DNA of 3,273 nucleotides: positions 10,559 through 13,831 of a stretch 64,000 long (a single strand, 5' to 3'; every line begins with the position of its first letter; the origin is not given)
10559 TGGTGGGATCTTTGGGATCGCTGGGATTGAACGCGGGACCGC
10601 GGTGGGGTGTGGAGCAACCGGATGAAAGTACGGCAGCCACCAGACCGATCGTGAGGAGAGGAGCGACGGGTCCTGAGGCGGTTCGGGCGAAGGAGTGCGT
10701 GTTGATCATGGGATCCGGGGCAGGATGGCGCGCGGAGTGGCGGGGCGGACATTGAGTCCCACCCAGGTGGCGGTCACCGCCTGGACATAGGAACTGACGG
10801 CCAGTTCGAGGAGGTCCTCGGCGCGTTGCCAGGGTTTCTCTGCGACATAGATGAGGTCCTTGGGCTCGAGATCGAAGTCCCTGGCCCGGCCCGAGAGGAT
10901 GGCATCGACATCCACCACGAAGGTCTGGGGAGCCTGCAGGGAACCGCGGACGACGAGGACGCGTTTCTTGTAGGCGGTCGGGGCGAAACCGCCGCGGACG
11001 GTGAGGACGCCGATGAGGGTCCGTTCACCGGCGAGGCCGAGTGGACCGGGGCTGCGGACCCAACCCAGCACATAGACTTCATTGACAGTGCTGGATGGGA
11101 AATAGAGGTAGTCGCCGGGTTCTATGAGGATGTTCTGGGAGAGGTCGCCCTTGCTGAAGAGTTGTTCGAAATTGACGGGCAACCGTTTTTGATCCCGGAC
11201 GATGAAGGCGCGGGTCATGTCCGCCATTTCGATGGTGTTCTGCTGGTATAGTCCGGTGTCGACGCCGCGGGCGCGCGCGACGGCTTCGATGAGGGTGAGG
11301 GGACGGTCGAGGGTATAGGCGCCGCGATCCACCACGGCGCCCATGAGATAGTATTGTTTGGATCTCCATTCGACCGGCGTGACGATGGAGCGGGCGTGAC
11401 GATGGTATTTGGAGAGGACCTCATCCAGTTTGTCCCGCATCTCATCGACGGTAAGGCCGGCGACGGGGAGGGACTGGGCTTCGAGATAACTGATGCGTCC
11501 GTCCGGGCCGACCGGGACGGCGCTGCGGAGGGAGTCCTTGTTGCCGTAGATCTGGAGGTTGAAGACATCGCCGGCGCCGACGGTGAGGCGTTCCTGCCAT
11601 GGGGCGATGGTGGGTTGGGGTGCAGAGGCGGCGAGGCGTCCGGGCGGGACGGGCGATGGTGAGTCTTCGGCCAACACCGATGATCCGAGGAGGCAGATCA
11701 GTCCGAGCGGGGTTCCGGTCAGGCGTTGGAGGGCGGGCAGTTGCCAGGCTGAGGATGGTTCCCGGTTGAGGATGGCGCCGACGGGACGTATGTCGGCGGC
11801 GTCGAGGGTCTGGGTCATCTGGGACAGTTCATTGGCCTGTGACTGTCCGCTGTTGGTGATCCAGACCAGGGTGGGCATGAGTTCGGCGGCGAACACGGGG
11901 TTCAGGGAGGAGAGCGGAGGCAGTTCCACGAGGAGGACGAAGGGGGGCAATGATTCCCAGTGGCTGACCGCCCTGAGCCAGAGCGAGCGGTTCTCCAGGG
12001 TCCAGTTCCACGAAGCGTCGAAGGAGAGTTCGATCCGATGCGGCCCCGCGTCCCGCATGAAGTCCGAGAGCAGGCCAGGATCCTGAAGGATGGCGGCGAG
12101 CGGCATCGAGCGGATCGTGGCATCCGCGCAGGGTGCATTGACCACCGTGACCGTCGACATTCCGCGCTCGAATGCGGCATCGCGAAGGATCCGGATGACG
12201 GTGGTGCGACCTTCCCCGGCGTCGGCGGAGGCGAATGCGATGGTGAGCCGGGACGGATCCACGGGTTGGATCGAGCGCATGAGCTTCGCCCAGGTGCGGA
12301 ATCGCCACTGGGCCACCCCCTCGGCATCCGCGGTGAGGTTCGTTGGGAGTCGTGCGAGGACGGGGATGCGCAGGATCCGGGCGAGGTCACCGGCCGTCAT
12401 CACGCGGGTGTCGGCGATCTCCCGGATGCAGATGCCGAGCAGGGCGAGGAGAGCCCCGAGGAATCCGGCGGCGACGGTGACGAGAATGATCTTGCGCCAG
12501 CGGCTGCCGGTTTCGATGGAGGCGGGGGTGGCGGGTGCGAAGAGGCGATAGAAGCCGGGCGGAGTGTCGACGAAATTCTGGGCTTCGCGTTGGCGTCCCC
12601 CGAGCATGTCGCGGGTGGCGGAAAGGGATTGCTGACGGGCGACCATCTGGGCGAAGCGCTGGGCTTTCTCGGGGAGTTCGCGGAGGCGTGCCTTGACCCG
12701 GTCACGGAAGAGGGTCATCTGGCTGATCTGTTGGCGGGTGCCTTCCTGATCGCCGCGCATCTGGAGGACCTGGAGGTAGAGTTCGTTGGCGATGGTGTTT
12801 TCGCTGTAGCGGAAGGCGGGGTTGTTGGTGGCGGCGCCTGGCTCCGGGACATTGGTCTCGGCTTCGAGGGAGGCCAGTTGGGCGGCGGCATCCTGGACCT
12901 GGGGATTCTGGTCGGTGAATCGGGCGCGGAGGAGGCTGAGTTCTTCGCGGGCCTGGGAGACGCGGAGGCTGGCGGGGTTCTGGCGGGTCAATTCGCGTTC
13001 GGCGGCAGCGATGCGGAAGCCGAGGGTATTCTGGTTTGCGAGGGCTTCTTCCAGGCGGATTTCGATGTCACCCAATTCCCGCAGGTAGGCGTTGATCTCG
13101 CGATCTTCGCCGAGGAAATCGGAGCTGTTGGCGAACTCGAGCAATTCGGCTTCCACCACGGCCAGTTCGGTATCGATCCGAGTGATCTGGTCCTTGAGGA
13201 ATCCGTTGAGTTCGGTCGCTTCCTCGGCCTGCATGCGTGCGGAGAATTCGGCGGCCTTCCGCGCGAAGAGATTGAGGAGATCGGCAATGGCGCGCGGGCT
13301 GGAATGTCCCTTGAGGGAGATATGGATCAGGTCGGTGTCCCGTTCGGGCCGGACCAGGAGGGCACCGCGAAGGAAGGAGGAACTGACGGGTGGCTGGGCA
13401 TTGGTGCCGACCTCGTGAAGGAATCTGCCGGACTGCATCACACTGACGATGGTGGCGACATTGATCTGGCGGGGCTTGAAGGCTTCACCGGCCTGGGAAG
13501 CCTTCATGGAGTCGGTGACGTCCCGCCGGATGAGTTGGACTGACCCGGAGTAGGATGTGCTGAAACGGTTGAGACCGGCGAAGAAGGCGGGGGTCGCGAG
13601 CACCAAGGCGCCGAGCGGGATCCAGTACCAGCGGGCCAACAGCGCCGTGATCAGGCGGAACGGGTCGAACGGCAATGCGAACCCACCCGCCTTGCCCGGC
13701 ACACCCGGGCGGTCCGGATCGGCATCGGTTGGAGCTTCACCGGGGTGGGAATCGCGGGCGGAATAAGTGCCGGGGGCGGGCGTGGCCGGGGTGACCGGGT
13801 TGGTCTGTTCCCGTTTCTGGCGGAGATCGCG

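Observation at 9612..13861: PCP, pseudokinase and OPX fused in one roughly 1050-aa polypeptide, followed by a second free-standing OPX paralogue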

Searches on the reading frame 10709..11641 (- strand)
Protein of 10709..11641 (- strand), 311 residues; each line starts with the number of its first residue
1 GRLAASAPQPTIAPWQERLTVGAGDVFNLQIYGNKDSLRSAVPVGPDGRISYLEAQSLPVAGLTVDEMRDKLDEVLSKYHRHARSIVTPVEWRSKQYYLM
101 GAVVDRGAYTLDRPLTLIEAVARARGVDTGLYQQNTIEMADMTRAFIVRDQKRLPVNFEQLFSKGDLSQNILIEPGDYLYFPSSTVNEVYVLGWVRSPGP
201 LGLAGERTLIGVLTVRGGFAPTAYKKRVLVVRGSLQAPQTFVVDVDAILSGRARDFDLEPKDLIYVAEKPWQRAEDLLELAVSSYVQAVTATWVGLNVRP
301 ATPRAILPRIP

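Call 38: search_solved_structures(query=window:10709-11641:-, max_evalue=0.001, show_alignments=2)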
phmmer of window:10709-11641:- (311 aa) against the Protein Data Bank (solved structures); distinct sequences matched with E-value up to 0.001: 8.
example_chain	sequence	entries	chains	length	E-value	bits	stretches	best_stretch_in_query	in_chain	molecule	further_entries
26gs_O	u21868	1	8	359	9.4e-15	57.8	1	14-279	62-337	Putative polysaccharide export protein Wza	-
9xgv_C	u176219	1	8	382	1.1e-14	57.6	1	14-279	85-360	Putative polysaccharide export protein Wza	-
9r60_A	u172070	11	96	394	1.2e-14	57.5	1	14-279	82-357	Putative polysaccharide export protein Wza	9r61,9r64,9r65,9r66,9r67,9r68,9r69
2j58_A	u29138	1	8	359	3.6e-14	55.9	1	44-277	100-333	OUTER MEMBRANE LIPOPROTEIN WZA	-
2w8i_A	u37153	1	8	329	5.7e-13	52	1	44-267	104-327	PUTATIVE OUTER MEMBRANE LIPOPROTEIN WZA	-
2w8h_A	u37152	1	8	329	2e-12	50.2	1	44-219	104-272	PUTATIVE OUTER MEMBRANE LIPOPROTEIN WZA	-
9n9a_A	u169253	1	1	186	4.7e-11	45.7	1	20-184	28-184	Polysaccharide export protein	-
7xfd_A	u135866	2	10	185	3.5e-10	42.8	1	13-183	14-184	Polysaccharide export protein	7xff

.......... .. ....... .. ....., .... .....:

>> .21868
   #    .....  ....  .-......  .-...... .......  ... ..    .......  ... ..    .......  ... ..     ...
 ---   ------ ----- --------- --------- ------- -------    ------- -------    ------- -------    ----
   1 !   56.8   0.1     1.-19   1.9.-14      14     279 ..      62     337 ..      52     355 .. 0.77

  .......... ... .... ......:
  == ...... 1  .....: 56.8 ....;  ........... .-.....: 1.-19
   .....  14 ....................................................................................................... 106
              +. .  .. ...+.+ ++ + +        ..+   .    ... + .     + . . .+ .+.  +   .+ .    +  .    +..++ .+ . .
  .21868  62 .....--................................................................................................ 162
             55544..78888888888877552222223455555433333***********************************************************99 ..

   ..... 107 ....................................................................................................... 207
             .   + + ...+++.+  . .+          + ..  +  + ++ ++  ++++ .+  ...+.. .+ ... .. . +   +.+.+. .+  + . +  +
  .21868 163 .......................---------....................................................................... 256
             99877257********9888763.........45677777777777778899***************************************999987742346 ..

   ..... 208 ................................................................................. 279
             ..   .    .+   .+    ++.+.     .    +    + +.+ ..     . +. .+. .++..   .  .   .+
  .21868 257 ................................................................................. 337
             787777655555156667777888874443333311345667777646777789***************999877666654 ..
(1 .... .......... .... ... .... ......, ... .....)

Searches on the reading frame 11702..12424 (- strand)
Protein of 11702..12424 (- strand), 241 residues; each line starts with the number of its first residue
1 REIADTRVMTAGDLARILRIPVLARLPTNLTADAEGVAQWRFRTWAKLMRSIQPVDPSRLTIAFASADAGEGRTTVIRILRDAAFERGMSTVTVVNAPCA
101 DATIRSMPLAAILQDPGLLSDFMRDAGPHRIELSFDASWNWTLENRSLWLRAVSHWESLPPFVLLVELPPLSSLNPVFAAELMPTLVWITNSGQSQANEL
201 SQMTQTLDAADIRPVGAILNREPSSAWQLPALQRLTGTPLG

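Call 82: search_protein_families(library=pfam, proteins=[window:11702-12424:-], max_evalue=10)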
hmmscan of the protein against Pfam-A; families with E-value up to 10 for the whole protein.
window:11702-12424:- (241 aa): 1 family
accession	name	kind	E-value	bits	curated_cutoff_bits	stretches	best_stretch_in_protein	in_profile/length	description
PF25199.1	nSTAND_NTPase5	-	0.17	12.2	34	1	41-80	21-61/145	Novel STAND NTPase 5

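Call 86: search_solved_structures(query=window:11702-12424:-, max_evalue=10, show_alignments=3)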
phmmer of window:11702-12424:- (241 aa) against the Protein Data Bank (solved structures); distinct sequences matched with E-value up to 10: 3.
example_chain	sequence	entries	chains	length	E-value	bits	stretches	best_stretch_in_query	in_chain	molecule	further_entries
4jmp_A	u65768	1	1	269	0.23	14.1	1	164-224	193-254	C-terminal fragment of CapA, Protein tyrosine kinase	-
3bfv_A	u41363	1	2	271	0.35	13.5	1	164-224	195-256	Membrane protein CapA1, Protein tyrosine kinase,Protein tyrosine kinase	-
2ved_A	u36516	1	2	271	0.42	13.3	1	164-224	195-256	MEMBRANE PROTEIN CAPA1, PROTEIN TYROSINE KINASE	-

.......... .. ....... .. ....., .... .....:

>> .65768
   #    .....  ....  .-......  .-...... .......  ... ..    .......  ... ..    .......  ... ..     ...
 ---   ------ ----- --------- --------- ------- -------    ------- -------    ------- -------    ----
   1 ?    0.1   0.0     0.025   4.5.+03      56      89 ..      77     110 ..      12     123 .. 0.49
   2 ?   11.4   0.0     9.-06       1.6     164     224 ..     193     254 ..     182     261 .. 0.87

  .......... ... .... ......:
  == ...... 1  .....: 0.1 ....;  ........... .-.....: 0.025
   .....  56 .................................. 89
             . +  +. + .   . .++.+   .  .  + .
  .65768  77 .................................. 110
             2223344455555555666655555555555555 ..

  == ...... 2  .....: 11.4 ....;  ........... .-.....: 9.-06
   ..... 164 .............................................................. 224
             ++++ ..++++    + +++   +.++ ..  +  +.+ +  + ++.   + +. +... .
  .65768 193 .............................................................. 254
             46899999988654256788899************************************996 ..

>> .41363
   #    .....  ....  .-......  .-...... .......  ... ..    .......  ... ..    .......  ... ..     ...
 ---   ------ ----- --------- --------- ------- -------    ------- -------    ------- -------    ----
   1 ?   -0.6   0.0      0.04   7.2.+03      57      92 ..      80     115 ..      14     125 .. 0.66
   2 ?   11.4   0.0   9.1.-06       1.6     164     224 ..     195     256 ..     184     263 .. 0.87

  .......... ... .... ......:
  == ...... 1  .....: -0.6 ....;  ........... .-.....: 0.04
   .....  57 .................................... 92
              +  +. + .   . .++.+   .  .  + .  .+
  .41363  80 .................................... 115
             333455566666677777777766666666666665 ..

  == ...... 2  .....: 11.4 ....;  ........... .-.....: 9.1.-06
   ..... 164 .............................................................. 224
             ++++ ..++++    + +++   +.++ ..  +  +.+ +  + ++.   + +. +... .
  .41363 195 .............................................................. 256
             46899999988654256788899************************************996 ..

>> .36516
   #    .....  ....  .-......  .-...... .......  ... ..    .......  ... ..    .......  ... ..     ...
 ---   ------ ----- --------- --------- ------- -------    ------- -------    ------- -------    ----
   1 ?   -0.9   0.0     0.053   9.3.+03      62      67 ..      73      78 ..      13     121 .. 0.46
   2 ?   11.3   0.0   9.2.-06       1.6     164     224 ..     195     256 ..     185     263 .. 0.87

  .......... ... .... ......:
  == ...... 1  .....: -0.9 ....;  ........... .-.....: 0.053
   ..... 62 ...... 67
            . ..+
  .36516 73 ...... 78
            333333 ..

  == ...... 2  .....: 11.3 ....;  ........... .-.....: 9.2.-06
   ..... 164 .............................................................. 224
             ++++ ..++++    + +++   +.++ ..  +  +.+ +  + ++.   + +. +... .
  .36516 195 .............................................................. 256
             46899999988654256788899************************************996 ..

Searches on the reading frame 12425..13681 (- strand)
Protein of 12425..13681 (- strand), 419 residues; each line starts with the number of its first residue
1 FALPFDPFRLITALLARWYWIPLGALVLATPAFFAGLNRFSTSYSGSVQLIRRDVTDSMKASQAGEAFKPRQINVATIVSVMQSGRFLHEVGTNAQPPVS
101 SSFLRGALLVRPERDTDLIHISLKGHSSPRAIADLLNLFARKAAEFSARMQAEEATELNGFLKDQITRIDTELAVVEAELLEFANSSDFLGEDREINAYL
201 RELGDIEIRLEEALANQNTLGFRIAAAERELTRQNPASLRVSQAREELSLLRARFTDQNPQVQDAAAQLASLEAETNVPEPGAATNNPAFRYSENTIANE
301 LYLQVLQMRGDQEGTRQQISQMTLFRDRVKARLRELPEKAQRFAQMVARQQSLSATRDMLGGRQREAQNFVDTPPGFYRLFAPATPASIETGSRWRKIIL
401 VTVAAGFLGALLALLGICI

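Call 82: search_protein_families(library=pfam, proteins=[window:12425-13681:-], max_evalue=10)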
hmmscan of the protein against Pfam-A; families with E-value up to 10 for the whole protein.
window:12425-13681:- (419 aa): 1 family
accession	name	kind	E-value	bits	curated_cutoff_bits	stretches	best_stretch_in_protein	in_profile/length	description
PF16454.10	PI3K_P85_iSH2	-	0.56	10.2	31.5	1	148-248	49-142/161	Phosphatidylinositol 3-kinase regulatory subunit P85 inter-SH2 domain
